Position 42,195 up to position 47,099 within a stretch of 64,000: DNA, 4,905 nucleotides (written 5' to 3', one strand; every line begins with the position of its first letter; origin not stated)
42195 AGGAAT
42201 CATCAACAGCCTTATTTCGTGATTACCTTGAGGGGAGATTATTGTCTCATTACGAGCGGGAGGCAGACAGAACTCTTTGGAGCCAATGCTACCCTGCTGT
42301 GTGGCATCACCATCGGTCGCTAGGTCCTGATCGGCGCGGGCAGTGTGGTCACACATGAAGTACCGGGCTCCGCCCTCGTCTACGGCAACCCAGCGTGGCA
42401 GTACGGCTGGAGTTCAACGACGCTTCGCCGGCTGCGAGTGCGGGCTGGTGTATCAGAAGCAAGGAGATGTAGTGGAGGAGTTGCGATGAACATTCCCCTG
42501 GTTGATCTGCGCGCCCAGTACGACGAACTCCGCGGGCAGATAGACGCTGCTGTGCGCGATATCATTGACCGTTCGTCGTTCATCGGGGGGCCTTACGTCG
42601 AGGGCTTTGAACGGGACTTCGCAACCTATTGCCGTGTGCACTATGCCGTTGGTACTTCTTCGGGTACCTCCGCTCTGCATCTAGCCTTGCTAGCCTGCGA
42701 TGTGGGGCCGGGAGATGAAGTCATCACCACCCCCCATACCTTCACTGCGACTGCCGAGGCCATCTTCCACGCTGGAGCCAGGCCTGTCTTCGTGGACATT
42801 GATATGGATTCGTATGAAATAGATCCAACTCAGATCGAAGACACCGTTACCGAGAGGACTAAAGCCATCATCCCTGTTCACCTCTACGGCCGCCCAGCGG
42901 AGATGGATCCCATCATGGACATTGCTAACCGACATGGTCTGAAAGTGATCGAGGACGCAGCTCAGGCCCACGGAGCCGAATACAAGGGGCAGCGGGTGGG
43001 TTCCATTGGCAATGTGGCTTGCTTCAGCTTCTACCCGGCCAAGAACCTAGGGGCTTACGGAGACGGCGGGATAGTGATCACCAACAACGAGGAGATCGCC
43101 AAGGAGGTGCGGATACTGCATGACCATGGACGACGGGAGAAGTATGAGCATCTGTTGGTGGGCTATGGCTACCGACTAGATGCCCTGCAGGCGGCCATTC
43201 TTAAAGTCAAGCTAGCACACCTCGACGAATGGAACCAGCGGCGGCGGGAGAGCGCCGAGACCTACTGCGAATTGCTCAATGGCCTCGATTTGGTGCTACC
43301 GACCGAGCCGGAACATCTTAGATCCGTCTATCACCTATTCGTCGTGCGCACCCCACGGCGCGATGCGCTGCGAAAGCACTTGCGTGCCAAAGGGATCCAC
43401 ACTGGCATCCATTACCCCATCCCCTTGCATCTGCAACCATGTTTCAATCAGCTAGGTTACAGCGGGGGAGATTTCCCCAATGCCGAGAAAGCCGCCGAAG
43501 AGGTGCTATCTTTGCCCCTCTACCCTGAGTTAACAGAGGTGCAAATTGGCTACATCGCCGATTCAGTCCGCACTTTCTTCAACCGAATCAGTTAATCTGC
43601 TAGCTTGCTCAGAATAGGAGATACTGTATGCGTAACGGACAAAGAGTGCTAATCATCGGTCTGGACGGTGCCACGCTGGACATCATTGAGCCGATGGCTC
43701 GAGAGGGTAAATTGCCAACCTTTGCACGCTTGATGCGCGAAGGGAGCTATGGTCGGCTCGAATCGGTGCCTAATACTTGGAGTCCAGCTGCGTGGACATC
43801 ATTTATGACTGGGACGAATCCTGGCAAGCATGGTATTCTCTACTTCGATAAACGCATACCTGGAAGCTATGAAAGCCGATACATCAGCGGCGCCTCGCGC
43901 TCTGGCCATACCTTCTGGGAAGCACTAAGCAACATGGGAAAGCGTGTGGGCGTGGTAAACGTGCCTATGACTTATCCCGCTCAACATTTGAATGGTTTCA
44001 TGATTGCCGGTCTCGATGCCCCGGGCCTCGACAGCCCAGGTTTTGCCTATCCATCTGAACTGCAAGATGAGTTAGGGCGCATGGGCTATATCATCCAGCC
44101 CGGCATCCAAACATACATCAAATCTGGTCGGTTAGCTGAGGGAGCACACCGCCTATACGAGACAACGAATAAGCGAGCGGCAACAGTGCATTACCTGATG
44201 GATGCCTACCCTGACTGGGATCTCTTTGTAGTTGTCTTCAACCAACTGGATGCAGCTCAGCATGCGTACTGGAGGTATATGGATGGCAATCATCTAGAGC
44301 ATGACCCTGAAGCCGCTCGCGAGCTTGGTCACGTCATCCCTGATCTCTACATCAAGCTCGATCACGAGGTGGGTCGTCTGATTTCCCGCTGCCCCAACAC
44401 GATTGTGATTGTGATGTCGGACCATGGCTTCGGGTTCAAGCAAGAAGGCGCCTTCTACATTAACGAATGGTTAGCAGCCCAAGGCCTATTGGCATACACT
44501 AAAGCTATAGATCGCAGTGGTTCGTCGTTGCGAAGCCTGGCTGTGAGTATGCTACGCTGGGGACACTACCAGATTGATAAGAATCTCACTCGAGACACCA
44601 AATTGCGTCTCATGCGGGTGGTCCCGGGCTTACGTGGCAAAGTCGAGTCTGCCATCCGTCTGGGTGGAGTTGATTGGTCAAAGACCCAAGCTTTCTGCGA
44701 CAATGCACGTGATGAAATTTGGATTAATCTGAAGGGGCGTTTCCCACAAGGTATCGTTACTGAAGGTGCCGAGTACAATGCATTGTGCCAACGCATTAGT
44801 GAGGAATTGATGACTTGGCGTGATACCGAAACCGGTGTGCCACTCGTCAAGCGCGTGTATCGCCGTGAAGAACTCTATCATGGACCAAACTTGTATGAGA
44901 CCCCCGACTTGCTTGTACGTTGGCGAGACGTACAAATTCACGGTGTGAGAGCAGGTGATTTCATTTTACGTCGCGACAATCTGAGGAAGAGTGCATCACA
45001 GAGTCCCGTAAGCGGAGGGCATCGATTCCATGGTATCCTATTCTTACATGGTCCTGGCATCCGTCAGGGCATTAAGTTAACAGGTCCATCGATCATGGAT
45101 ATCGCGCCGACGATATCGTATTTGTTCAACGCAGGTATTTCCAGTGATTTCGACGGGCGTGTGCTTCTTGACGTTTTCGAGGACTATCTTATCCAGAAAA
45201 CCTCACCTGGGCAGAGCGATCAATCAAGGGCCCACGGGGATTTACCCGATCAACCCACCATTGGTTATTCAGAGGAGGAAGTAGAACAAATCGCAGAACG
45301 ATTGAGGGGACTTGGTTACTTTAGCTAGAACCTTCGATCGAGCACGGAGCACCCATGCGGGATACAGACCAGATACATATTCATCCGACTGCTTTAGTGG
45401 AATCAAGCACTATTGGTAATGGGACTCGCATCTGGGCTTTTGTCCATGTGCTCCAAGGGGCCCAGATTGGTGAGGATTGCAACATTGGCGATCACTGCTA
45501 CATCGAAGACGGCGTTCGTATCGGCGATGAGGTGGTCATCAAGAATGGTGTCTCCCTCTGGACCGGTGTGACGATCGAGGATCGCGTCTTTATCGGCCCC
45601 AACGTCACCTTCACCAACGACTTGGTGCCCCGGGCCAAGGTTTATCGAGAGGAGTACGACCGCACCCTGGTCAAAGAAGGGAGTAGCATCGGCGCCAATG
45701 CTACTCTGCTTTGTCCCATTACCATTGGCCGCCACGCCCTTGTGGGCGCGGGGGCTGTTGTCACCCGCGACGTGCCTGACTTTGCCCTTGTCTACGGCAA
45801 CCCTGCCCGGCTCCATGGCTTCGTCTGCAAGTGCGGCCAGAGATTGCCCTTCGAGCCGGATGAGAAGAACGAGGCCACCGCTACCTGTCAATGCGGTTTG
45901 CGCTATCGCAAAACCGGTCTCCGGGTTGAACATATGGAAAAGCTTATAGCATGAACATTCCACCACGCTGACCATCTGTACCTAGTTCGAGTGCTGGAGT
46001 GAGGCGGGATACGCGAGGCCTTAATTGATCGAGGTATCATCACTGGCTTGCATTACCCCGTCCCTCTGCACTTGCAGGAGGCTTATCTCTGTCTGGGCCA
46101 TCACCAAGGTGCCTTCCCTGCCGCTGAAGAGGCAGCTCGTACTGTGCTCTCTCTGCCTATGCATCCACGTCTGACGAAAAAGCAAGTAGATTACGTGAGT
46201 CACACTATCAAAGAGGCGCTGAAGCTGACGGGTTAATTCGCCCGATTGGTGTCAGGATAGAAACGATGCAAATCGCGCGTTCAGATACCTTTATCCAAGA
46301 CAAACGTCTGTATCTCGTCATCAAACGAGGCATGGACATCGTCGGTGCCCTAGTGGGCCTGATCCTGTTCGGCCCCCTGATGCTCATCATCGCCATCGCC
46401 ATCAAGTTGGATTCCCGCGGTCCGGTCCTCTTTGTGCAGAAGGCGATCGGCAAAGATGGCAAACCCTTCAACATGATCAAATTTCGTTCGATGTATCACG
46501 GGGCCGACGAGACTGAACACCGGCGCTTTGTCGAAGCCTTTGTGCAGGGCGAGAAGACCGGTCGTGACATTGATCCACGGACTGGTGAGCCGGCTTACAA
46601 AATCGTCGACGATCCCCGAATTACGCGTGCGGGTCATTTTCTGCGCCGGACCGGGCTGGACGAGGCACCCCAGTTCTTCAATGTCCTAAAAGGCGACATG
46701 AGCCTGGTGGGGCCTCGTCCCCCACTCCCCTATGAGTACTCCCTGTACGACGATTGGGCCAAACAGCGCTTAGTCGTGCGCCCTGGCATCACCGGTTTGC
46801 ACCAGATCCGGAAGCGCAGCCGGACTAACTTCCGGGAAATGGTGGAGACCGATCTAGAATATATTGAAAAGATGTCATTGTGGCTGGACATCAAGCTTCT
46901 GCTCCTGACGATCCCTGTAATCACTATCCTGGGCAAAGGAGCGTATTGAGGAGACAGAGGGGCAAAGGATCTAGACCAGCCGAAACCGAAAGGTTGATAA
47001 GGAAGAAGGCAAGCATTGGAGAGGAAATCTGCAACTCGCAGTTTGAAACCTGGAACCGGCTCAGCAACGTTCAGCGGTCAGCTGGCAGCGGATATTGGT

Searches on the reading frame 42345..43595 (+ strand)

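Call 74: search_protein_families(library=pfam, proteins=[window:42345-43595:+], max_evalue=0.00001)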
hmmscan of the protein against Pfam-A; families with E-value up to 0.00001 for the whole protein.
window:42345-43595:+ (416 aa): 2 families
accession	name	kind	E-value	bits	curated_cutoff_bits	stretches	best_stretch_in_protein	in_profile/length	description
PF01041.23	DegT_DnrJ_EryC1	-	2.6e-131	438.5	19.8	1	64-409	5-360/360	DegT/DnrJ/EryC1/StrS aminotransferase family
PF00155.27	Aminotran_1_2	-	1.6e-06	28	19.7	1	94-314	53-293/361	Aminotransferase class I and II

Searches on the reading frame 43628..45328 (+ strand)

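Call 74: search_protein_families(library=pfam, proteins=[window:43628-45328:+], max_evalue=0.00001)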
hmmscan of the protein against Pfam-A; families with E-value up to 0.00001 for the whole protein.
window:43628-45328:+ (566 aa): 1 family
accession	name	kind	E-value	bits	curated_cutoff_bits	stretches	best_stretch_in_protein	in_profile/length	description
PF01663.27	Phosphodiest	-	1.6e-32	113.9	23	1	7-297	1-241/342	Type I phosphodiesterase / nucleotide pyrophosphatase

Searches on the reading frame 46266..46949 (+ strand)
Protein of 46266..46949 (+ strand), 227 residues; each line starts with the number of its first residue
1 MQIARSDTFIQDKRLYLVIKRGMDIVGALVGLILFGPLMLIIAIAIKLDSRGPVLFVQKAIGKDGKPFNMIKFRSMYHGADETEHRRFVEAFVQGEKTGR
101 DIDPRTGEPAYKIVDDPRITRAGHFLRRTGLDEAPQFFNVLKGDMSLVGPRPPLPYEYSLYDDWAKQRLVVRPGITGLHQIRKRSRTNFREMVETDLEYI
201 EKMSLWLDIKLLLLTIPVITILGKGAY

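Call 74: search_protein_families(library=pfam, proteins=[window:46266-46949:+], max_evalue=0.00001)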
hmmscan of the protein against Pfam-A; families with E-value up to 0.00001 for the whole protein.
window:46266-46949:+ (227 aa): 1 family
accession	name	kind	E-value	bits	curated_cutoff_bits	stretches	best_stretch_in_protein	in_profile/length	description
PF02397.22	Bac_transf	-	1.2e-64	217.6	27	1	20-219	1-177/179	Bacterial sugar transferase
